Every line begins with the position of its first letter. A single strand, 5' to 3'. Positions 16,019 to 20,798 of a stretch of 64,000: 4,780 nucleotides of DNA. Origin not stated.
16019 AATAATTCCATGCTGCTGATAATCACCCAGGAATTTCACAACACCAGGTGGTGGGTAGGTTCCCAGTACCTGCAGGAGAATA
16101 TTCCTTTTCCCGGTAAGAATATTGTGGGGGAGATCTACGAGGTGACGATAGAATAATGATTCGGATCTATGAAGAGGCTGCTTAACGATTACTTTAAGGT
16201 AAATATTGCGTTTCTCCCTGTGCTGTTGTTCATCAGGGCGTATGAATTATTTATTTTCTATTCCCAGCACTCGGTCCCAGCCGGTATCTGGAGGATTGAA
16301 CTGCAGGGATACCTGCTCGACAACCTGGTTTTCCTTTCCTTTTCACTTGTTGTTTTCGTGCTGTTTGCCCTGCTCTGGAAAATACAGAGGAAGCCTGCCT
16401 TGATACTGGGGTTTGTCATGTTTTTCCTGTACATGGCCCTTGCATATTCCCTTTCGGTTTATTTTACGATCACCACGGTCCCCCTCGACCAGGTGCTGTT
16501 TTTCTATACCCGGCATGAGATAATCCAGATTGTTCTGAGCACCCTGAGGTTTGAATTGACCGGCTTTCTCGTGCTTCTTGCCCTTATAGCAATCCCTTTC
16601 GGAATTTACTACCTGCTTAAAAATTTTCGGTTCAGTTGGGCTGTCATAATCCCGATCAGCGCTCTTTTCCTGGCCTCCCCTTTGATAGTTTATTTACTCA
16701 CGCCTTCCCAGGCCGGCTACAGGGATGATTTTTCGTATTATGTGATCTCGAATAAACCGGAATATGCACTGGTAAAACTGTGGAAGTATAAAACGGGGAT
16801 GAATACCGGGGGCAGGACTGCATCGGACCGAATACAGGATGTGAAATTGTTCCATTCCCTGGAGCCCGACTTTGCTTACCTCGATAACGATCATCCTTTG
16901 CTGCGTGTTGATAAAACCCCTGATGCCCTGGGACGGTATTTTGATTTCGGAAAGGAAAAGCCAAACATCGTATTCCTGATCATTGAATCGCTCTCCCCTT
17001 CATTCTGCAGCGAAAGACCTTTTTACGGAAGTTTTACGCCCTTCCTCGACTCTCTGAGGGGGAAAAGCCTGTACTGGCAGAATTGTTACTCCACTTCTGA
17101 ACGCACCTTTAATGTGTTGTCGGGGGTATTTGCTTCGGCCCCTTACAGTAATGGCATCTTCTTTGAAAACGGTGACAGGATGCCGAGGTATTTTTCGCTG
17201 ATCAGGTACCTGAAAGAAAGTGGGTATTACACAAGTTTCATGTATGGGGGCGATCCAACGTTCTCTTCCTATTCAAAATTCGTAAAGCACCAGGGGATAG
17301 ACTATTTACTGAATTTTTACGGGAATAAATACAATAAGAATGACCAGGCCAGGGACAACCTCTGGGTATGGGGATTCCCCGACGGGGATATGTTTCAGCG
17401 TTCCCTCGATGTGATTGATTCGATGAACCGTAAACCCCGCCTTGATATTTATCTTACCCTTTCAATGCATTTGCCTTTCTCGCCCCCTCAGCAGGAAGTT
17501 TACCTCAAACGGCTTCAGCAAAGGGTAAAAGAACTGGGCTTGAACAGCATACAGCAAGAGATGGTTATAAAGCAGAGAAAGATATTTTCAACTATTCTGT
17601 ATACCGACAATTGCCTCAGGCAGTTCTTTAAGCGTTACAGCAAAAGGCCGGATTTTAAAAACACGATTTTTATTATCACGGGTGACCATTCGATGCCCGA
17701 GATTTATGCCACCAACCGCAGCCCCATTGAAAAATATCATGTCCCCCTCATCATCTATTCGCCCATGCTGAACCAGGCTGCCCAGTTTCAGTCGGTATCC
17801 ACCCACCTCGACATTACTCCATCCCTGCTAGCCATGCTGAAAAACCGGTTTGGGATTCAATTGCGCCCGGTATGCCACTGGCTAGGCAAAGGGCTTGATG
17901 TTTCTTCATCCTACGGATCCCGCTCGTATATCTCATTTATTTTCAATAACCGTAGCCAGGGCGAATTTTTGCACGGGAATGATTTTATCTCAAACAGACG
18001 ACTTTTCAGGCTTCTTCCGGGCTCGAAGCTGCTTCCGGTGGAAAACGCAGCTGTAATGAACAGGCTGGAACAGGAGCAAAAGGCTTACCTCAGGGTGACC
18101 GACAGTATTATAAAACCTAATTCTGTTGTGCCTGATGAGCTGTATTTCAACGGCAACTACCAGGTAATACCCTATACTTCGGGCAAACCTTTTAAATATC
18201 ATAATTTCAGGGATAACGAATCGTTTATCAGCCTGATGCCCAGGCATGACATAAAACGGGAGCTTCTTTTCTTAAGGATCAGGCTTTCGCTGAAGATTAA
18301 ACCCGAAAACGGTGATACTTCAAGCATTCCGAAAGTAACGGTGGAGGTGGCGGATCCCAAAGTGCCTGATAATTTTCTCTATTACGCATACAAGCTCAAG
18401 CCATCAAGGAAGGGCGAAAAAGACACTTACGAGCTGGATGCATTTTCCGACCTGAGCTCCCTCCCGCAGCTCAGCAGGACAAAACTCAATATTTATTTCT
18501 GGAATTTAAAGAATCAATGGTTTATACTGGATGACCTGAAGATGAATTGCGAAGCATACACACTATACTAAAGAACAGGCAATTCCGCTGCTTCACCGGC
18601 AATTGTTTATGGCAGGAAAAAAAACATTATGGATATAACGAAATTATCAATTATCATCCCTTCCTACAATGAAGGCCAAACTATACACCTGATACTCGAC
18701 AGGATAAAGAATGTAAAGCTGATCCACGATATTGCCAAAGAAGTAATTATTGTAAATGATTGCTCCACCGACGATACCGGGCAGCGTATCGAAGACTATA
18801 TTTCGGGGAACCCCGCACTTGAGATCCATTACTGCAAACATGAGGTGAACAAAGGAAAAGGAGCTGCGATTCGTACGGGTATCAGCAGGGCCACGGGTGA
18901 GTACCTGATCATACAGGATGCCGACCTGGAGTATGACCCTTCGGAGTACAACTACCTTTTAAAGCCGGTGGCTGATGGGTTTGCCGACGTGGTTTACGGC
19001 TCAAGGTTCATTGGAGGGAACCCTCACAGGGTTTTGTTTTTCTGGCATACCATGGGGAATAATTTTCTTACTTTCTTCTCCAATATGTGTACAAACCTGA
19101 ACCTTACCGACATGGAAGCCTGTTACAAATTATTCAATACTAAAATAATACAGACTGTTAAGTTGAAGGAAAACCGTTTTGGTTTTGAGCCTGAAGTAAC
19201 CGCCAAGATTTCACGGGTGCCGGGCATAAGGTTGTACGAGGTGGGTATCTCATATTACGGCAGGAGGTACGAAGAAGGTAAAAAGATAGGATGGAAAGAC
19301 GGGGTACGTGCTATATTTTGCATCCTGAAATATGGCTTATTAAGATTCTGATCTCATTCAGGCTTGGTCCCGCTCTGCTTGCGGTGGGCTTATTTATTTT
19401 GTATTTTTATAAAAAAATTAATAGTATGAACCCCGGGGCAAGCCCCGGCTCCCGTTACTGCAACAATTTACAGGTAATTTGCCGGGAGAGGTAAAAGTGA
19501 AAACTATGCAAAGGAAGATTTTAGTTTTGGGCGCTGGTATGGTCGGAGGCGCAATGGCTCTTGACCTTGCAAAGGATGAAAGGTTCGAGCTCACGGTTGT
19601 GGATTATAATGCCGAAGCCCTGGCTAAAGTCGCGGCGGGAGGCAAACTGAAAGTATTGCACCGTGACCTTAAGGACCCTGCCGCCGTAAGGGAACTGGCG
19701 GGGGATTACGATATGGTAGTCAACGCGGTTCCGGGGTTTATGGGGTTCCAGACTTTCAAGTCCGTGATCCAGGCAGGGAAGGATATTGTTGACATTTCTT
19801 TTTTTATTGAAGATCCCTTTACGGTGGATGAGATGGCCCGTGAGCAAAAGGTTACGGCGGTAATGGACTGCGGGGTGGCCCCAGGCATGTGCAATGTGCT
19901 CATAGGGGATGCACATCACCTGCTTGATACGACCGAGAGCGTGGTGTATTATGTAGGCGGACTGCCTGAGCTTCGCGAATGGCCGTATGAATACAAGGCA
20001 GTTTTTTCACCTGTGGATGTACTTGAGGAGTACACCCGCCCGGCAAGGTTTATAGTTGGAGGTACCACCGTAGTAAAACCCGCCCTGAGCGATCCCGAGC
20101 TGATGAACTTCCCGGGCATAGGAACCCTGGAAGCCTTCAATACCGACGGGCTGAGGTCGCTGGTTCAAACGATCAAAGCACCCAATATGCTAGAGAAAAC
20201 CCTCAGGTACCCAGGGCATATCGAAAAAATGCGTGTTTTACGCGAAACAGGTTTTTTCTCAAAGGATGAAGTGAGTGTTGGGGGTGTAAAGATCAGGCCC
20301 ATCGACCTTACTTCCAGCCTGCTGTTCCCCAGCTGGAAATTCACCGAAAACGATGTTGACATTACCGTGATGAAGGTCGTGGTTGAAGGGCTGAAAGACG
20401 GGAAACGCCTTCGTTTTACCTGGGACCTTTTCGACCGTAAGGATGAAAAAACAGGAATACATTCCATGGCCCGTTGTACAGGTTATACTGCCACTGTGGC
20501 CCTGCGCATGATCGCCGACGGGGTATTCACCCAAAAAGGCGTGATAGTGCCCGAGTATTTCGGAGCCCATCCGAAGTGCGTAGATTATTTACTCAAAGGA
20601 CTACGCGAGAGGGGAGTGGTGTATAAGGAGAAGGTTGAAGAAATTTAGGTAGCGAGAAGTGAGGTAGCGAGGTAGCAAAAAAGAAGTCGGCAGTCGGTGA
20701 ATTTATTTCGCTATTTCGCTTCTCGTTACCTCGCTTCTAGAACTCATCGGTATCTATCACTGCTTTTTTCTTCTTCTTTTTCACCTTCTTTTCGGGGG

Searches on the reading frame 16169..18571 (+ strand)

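Call 49: search_protein_families(library=pfam, proteins=[window:16169-18571:+], max_evalue=0.001)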
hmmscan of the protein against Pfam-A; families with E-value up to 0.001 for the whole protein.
window:16169-18571:+ (800 aa): 2 families
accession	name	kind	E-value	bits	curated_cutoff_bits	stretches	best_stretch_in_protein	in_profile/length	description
PF00884.28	Sulfatase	-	5.3e-32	111.8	25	1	265-557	1-299/301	Sulfatase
PF01676.23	Metalloenzyme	-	0.00034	20.6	24.3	1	477-556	174-247/252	Metalloenzyme superfamily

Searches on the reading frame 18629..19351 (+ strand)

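Call 49: search_protein_families(library=pfam, proteins=[window:18629-19351:+], max_evalue=0.001)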
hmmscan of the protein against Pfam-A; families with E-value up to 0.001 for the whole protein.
window:18629-19351:+ (240 aa): 2 families
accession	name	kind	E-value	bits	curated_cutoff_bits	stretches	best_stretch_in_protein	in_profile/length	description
PF00535.33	Glycos_transf_2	-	3.6e-31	108.8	23.3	1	7-175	1-165/168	Glycosyl transferase family 2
PF10111.15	Glyco_tranf_2_2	-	3.7e-09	36.9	27.3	1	7-106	1-98/276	Glycosyltransferase like family 2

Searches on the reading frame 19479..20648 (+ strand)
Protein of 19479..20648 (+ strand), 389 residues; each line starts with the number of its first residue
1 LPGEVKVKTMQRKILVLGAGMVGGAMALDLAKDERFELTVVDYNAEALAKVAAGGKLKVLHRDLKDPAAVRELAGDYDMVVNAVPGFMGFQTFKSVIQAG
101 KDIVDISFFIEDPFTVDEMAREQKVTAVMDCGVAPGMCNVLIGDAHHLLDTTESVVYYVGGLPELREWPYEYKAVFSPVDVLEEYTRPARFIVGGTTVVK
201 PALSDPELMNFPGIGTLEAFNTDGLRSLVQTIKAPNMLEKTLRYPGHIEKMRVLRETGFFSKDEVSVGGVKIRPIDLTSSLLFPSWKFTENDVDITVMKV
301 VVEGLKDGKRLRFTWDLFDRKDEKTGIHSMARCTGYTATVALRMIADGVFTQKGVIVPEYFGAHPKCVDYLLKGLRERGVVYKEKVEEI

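Call 49: search_protein_families(library=pfam, proteins=[window:19479-20648:+], max_evalue=0.001)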
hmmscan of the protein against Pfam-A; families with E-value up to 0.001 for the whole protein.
window:19479-20648:+ (389 aa): 6 families
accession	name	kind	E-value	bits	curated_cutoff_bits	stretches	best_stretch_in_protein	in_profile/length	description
PF16653.10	Sacchrp_dh_C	-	1.5e-47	163.4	31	1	132-380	1-265/265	Saccharopine dehydrogenase C-terminal domain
PF03435.24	Sacchrp_dh_NADP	-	3.1e-16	60.3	25.1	1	14-128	1-129/129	Saccharopine dehydrogenase NADP binding domain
PF01262.27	AlaDh_PNT_C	-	5.1e-05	23.2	23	1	9-84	26-100/214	Alanine dehydrogenase/PNT, C-terminal domain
PF02254.24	TrkA_N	-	7.8e-05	23.4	23.8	1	14-81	1-67/116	TrkA-N domain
PF13460.12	NAD_binding_10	-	0.00018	21.9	27.2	1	19-89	3-73/184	NAD(P)H-binding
PF03721.20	UDPG_MGDP_dh_N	-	0.00035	20.6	27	1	13-67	2-54/187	UDP-glucose/GDP-mannose dehydrogenase family, NAD binding domain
